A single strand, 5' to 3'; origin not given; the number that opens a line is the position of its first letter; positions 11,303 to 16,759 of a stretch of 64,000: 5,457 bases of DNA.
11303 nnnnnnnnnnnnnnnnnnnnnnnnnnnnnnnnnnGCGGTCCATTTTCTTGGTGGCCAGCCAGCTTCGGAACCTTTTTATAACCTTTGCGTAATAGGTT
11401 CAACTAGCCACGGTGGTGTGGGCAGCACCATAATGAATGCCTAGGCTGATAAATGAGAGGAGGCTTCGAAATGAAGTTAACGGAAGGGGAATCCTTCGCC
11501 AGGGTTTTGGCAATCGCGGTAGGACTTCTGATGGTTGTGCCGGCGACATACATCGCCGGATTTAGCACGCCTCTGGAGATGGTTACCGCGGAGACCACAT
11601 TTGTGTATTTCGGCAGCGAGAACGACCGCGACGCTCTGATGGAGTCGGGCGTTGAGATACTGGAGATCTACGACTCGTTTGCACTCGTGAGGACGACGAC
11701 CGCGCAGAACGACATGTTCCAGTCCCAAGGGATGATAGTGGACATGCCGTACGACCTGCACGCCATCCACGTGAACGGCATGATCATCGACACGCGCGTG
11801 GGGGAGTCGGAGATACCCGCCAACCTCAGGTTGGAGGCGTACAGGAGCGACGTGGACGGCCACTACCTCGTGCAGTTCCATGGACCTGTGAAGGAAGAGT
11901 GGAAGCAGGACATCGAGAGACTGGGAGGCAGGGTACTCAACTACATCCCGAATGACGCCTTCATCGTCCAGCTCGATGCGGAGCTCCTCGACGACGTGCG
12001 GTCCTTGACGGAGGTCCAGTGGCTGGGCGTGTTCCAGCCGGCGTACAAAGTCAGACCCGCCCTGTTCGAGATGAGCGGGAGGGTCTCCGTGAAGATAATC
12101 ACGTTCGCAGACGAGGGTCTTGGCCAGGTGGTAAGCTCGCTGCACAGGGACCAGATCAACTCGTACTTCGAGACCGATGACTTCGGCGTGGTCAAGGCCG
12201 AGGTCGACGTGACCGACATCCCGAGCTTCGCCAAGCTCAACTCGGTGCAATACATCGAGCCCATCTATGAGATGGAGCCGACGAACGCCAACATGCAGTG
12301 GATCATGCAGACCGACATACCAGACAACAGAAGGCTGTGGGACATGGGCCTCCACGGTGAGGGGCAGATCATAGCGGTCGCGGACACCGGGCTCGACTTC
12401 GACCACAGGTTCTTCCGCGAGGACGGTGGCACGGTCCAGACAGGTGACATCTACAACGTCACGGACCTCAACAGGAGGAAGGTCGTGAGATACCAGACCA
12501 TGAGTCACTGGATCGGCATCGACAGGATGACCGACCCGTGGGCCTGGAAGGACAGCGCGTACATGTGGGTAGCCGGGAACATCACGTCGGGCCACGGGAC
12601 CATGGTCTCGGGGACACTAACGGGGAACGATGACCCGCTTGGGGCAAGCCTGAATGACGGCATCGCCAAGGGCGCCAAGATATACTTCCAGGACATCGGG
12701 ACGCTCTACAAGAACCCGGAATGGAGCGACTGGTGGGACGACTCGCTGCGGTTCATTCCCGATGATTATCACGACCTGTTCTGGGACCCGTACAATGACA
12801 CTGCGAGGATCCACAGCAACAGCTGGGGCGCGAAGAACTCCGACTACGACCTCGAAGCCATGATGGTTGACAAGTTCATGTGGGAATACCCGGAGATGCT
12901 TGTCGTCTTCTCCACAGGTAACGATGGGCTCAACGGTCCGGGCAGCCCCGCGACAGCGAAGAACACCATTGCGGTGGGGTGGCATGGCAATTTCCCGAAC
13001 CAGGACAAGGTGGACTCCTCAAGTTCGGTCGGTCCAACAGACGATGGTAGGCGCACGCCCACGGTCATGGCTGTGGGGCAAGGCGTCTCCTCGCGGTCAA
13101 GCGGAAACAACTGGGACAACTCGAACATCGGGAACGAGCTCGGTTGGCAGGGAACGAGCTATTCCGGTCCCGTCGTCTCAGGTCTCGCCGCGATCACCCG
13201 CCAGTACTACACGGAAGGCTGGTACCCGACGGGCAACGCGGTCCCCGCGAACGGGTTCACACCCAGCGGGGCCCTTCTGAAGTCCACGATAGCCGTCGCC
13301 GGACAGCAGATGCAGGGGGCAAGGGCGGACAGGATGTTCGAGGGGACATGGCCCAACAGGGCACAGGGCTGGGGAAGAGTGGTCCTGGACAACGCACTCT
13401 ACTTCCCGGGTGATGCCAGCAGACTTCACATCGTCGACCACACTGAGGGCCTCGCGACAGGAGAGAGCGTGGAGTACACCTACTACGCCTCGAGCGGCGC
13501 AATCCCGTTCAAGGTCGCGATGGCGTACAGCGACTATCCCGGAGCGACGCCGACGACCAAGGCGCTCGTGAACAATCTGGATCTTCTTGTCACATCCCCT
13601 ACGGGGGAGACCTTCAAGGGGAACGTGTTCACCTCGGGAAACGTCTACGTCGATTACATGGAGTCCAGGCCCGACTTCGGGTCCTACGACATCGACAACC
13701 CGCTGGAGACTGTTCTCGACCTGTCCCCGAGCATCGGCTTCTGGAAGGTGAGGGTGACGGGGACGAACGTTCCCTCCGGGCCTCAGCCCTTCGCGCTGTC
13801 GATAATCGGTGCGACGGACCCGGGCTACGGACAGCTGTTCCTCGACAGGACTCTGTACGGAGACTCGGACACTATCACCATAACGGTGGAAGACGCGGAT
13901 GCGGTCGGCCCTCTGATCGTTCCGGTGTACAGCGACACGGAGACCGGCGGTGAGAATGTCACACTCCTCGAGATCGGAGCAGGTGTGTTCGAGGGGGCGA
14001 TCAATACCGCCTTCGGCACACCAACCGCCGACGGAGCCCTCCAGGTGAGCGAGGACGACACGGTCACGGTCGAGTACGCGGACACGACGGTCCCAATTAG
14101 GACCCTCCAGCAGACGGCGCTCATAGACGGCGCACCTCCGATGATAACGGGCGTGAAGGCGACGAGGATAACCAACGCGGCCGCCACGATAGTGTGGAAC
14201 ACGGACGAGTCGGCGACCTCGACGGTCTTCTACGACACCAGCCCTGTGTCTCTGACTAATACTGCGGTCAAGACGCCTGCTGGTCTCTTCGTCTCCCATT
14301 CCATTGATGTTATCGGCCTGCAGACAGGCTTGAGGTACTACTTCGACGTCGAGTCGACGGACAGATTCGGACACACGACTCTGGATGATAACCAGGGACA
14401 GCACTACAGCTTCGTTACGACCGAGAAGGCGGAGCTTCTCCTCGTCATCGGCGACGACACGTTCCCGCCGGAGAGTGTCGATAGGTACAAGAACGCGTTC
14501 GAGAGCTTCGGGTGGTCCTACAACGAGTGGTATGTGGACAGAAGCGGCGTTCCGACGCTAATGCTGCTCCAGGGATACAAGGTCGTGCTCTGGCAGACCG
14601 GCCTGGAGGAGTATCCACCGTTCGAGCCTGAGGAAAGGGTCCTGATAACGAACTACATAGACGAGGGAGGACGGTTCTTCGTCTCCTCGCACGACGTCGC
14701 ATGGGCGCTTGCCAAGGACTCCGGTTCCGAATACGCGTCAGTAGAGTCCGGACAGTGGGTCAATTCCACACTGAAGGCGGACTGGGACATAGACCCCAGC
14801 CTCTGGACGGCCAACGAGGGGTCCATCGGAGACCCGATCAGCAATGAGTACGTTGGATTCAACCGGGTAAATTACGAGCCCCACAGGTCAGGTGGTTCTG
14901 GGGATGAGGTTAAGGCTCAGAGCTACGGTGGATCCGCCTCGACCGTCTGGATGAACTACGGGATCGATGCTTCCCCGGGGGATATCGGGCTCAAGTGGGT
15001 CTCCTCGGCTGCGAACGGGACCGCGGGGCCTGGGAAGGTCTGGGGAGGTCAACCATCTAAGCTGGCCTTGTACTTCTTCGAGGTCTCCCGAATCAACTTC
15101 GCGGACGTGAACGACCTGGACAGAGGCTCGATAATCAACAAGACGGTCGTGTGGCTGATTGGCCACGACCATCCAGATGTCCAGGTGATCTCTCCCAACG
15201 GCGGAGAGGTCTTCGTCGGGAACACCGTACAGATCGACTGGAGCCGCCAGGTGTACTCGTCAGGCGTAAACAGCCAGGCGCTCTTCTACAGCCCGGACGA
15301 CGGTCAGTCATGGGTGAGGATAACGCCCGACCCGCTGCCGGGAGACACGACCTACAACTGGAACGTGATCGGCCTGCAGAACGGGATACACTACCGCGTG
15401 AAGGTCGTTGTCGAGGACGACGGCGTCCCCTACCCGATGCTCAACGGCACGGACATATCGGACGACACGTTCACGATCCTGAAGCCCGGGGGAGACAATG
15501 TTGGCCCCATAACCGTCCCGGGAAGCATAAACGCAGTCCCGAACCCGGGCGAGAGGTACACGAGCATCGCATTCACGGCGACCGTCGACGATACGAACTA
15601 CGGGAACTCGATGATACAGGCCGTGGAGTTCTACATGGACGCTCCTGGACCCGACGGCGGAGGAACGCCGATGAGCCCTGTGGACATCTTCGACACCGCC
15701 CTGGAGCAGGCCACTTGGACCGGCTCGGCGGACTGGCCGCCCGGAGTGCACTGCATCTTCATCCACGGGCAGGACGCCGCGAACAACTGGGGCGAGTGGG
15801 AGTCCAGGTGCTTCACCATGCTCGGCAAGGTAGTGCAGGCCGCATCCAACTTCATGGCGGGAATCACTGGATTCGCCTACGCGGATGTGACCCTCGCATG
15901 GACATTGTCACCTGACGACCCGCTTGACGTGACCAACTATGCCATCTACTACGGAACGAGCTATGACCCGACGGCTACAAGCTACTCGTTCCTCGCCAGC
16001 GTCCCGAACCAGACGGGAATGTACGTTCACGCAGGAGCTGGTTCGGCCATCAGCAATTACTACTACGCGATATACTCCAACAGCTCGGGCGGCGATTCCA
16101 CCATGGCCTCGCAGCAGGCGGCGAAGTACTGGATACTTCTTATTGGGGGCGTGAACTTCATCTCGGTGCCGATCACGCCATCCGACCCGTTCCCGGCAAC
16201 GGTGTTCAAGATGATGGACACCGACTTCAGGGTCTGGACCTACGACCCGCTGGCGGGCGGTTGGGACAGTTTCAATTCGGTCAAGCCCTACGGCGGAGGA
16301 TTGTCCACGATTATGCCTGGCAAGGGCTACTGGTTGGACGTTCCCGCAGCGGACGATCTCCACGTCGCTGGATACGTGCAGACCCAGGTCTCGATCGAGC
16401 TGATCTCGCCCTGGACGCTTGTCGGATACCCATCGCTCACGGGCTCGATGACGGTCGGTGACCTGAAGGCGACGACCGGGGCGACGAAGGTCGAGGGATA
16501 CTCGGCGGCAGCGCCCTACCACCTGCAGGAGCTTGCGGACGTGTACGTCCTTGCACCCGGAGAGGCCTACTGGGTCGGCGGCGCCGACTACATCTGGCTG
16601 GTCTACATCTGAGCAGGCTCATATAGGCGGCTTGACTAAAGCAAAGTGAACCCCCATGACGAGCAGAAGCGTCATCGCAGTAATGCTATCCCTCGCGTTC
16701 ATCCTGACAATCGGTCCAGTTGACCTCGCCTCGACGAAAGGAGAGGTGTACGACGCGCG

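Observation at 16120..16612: Uncharacterised C-terminal module of about 160 aa shared by both subtilases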

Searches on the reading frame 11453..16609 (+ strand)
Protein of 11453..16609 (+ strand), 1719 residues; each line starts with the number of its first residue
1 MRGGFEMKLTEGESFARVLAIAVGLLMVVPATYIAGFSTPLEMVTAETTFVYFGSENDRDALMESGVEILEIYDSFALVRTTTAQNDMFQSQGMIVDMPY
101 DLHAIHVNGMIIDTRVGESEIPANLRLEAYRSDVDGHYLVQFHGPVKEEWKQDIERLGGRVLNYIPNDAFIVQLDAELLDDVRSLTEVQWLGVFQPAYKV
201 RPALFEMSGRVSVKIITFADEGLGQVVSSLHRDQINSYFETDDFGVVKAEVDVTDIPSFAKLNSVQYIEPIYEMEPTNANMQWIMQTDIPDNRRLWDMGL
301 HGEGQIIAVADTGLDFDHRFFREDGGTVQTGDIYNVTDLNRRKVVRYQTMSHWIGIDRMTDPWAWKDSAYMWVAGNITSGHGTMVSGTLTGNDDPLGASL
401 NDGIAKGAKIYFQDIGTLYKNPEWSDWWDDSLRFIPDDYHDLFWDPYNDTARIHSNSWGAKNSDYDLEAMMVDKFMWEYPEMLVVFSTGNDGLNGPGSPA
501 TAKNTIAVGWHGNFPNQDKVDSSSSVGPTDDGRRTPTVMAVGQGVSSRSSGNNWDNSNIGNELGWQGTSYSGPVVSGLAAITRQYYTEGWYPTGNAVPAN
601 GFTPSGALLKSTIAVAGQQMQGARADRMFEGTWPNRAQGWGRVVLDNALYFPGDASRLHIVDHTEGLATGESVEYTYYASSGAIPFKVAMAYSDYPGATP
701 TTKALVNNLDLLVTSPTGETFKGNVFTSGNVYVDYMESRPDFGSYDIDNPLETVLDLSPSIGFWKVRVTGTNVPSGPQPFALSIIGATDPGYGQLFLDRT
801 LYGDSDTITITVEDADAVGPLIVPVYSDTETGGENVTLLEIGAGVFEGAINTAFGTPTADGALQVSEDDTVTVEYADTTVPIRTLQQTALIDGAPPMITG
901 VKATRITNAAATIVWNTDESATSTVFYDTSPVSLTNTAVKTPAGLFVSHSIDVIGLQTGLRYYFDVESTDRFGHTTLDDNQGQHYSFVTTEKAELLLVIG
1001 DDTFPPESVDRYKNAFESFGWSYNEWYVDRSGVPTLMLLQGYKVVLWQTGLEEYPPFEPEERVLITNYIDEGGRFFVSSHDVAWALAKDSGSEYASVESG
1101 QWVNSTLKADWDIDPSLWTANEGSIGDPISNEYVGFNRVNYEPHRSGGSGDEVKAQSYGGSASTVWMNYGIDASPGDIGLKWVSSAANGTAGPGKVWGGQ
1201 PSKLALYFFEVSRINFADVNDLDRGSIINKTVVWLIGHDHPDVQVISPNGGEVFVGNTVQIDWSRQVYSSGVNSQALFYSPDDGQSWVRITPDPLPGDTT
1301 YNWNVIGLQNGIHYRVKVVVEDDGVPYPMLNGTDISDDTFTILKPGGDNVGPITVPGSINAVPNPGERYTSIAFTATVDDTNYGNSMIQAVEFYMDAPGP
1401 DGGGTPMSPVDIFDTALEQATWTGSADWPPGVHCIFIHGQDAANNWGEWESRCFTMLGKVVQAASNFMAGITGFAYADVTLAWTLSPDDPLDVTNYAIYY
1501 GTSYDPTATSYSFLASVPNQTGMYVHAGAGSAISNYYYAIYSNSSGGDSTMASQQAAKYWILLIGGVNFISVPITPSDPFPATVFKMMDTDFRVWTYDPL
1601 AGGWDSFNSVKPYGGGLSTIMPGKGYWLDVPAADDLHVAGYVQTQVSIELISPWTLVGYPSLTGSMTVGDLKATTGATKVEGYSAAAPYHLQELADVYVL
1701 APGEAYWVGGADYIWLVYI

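Call 4: search_protein_families(library=pfam, proteins=[window:11453-16609:+], max_evalue=1)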
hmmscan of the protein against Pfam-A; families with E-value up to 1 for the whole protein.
window:11453-16609:+ (1719 aa): 1 family
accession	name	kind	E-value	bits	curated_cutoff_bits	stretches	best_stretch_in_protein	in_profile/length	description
PF00082.27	Peptidase_S8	-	9.5e-30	104.3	21.8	1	302-605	1-265/288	Subtilase family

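Call 6: search_protein_families(library=ncbifam, proteins=[window:11453-16609:+], max_evalue=1)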
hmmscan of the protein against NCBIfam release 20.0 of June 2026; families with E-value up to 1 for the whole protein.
window:11453-16609:+ (1719 aa): 5 families
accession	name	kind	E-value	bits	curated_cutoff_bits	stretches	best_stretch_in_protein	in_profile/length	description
TIGR03921.1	T7SS_mycosin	equivalog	1.6e-08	34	278.75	1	482-588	150-249/353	type VII secretion-associated serine protease mycosin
NF040553.1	SGO_0316_fam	subfamily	9.2e-06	23.6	1400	1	293-322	276-305/1486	SGO_0316/SGO_0317 family LPXTG-anchored serine peptidase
NF040809.1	germ_prot_CspBA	exception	0.00087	17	1250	1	241-337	582-686/1099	bifunctional germination protease/germinant receptor pseudoprotease CspBA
TIGR03895.1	protease_PatA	subfamily_domain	0.063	12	421.05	1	481-581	89-175/606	PatA/PatG family cyanobactin maturation protease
NF040808.2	CspC_non_triad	exception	0.1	11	675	1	225-333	11-126/556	bile acid germinant receptor pseudoprotease CspC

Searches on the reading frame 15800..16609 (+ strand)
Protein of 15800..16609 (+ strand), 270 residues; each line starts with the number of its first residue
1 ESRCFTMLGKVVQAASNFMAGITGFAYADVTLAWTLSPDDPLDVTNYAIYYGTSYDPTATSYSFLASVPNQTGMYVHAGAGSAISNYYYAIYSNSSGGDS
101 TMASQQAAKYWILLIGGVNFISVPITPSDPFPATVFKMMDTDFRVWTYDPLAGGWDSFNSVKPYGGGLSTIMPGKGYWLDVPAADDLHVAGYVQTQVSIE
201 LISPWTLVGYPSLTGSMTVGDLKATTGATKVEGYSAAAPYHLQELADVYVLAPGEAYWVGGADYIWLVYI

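Call 4: search_protein_families(library=pfam, proteins=[window:15800-16609:+], max_evalue=1)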
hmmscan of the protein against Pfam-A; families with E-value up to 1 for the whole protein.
window:15800-16609:+ (270 aa): 0 families

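Call 6: search_protein_families(library=ncbifam, proteins=[window:15800-16609:+], max_evalue=1)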
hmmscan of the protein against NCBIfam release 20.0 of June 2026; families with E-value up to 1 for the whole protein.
window:15800-16609:+ (270 aa): 0 families

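Call 63: predict_structure(alignment_id=A5)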
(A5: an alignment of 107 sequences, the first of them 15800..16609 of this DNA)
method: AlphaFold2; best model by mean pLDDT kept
length: 270 residues; sequences in the alignment: 107
mean_pLDDT: 95.1   pTM: 0.90
mean pLDDT of the five models: 95.1, 94.8, 94.7, 94.6, 94.4
residues with pLDDT >= 90: 252; 70-90: 10; 50-70: 6; < 50: 2
segments of 3 or more residues with pLDDT < 50: none
pLDDT, mean of each block of 10 residues (from residue 1): 58 97 95 97 97 97 98 98 96 96 97 97 98 94 96 97 93 98 96 97 98 95 98 94 98 98 96
secondary structure, 60 per line:
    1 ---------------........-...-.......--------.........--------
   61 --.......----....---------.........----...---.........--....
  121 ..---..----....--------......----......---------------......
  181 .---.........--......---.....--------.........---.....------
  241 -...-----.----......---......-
elements in order: E16-23 E29-35 E44-52 E63-69 E74-77 E87-95 E100-102 E106-114 E117-122 H132-135 E144-149 E154-159 E175-181 E185-193 E196-201 E205-209 H219-226 E230-234 E242-244 E255-260 E264-269
